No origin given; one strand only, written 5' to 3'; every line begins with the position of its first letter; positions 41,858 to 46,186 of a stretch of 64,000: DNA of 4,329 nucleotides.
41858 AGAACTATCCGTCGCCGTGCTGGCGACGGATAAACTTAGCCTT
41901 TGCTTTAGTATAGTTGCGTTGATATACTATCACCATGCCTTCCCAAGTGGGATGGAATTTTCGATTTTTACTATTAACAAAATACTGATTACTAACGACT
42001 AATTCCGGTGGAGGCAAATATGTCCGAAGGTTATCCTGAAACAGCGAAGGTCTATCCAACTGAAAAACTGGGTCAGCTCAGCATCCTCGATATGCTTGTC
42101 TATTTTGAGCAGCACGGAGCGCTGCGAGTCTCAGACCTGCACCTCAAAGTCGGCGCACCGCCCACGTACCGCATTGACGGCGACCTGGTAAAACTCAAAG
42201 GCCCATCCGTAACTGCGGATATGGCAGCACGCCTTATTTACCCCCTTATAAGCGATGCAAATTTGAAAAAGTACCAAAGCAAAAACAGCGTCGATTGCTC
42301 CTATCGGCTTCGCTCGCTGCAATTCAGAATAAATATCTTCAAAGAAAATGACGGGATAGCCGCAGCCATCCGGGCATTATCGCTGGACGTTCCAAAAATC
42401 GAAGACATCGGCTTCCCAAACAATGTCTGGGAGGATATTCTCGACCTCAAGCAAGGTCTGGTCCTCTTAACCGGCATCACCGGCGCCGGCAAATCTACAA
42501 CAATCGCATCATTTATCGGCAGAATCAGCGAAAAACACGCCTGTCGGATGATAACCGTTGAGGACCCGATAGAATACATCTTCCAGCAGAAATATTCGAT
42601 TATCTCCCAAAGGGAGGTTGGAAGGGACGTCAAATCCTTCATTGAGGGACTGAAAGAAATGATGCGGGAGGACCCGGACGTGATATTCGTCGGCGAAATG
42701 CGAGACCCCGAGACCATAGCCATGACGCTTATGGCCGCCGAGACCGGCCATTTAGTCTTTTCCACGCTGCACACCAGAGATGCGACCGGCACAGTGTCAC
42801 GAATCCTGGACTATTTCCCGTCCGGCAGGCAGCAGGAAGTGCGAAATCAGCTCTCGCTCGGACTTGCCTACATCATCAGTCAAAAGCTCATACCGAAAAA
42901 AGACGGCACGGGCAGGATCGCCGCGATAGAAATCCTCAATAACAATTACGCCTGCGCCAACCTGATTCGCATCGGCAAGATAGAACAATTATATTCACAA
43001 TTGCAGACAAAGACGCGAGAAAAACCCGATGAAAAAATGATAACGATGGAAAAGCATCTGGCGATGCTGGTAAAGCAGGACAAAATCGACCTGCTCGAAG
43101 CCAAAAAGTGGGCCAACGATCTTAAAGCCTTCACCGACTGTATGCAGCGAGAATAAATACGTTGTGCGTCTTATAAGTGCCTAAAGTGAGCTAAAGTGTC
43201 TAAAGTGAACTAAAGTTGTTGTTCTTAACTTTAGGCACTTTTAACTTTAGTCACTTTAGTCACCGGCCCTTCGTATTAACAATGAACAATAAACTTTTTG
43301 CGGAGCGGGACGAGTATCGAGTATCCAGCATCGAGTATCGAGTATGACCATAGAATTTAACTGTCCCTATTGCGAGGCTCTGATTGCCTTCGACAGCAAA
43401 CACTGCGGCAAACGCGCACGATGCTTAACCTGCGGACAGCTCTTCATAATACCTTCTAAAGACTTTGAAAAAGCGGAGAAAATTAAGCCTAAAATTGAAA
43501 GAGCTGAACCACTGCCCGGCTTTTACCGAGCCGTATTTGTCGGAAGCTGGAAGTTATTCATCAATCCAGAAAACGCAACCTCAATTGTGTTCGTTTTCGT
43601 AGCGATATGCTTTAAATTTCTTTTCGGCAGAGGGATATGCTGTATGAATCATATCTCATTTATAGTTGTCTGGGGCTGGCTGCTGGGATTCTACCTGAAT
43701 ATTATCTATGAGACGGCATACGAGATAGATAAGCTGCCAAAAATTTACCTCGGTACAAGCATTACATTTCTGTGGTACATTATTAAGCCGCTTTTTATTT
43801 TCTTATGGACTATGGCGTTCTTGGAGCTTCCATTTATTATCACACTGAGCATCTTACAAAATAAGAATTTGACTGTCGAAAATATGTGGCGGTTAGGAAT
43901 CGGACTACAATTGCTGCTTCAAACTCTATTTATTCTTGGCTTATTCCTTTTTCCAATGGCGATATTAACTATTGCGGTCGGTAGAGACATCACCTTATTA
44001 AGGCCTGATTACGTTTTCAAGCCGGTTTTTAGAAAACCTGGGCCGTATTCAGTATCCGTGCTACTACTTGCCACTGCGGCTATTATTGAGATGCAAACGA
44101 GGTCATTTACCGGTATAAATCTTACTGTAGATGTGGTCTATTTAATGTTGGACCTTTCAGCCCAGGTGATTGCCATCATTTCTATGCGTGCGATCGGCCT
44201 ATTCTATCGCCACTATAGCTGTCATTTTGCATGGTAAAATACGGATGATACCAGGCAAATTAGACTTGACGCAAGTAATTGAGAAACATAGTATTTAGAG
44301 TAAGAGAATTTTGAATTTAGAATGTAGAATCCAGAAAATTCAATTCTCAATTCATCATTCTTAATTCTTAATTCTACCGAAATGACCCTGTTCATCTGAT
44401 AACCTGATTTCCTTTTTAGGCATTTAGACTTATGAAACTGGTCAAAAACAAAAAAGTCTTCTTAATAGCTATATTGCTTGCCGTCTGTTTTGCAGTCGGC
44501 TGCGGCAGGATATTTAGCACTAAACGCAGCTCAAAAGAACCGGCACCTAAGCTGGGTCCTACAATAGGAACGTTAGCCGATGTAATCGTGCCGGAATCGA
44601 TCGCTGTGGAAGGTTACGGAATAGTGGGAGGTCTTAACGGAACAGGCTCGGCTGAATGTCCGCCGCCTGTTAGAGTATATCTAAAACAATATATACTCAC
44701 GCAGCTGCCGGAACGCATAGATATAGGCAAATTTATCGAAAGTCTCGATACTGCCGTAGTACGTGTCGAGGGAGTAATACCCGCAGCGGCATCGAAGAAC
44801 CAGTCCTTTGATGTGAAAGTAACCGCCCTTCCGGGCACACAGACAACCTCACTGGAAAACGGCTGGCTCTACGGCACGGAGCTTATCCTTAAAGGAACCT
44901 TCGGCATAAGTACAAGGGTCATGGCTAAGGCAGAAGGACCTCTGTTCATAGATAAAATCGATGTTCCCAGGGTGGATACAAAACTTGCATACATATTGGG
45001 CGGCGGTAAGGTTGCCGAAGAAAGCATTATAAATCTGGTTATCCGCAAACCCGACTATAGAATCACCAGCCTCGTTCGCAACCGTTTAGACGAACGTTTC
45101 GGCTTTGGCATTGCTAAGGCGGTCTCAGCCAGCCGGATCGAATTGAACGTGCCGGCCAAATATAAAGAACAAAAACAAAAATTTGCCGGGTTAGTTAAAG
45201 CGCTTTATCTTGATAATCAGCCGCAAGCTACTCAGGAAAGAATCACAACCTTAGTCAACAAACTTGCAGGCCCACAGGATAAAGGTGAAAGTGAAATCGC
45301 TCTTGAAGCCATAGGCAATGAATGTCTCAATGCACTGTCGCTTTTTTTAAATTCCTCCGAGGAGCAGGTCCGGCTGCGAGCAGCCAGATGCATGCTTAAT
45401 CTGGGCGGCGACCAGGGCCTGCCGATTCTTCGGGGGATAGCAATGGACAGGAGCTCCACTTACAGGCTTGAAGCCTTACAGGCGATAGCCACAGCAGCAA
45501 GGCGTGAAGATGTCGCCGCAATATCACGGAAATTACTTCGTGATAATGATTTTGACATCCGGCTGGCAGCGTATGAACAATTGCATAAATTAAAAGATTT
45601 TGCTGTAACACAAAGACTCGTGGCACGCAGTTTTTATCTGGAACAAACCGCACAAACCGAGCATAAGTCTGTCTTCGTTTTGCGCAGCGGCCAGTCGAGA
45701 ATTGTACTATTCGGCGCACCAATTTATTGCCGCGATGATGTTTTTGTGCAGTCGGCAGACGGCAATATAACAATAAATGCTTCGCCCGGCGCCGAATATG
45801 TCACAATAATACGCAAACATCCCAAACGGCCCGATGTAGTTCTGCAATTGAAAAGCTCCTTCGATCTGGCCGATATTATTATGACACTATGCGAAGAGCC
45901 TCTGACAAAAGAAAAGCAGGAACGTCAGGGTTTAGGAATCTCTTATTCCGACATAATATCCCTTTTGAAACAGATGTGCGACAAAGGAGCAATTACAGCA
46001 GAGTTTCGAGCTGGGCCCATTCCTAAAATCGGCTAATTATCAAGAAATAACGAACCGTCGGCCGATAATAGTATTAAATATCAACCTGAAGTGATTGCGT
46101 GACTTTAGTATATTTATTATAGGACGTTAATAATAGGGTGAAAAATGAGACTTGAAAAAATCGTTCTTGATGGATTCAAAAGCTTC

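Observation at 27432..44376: Families of hairpins whose arms are tandem 7-nt units punctuate nearly every gene end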

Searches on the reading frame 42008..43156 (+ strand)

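Call 16: search_protein_families(library=pfam, proteins=[window:42008-43156:+])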
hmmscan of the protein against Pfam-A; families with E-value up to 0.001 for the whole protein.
window:42008-43156:+ (382 aa): 1 family
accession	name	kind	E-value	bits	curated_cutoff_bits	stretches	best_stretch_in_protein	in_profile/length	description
PF00437.27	T2SSE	-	6.9e-42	143.8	24.9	1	53-299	39-282/370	Type II/IV secretion system protein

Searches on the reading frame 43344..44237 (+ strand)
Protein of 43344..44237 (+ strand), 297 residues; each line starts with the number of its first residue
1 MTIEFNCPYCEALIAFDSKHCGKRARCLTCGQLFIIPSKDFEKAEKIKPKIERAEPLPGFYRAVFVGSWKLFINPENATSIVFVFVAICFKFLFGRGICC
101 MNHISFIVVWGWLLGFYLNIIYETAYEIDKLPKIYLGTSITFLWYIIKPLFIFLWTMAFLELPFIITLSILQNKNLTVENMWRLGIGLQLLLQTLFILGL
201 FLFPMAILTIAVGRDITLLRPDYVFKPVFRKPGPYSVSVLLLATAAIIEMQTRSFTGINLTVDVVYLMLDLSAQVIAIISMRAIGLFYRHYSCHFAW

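Call 16: search_protein_families(library=pfam, proteins=[window:43344-44237:+])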
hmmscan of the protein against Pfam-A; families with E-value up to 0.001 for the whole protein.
window:43344-44237:+ (297 aa): 0 families

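Call 68: search_protein_families(library=pfam, proteins=[window:43344-44237:+], max_evalue=5)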
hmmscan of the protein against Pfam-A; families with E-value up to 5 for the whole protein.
window:43344-44237:+ (297 aa): 2 families
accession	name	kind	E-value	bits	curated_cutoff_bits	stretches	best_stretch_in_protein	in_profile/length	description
PF13248.11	Zn_ribbon_3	-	0.016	15.1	27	1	4-22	2-20/26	zinc-ribbon domain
PF06107.17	DUF951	-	0.11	13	25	1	24-46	30-52/55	Bacterial protein of unknown function (DUF951)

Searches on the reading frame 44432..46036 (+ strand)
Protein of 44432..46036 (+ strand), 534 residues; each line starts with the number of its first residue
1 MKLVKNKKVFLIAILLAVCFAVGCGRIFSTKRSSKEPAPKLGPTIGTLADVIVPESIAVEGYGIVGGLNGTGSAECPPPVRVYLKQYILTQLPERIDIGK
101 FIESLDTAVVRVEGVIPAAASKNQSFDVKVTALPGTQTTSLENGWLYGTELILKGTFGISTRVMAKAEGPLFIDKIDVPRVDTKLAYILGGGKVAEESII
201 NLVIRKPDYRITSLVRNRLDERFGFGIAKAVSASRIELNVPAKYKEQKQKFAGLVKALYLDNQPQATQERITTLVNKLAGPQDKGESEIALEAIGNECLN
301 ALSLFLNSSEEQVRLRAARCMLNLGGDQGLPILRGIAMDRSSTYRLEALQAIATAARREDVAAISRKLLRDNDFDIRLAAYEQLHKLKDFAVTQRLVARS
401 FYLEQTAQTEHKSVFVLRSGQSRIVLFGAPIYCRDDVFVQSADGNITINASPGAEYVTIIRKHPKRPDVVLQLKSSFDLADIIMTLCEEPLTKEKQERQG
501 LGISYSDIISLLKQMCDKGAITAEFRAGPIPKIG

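Call 16: search_protein_families(library=pfam, proteins=[window:44432-46036:+])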
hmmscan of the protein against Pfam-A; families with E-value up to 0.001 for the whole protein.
window:44432-46036:+ (534 aa): 3 families
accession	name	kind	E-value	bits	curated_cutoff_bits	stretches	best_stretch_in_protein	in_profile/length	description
PF02119.21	FlgI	-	5.6e-21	75.3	25.3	1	55-266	12-231/343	Flagellar P-ring protein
PF13646.12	HEAT_2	-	1e-07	32.6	27.7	0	339-398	11-69/88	HEAT repeats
PF02985.28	HEAT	-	0.00041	20.8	23.5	0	301-324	4-27/31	HEAT repeat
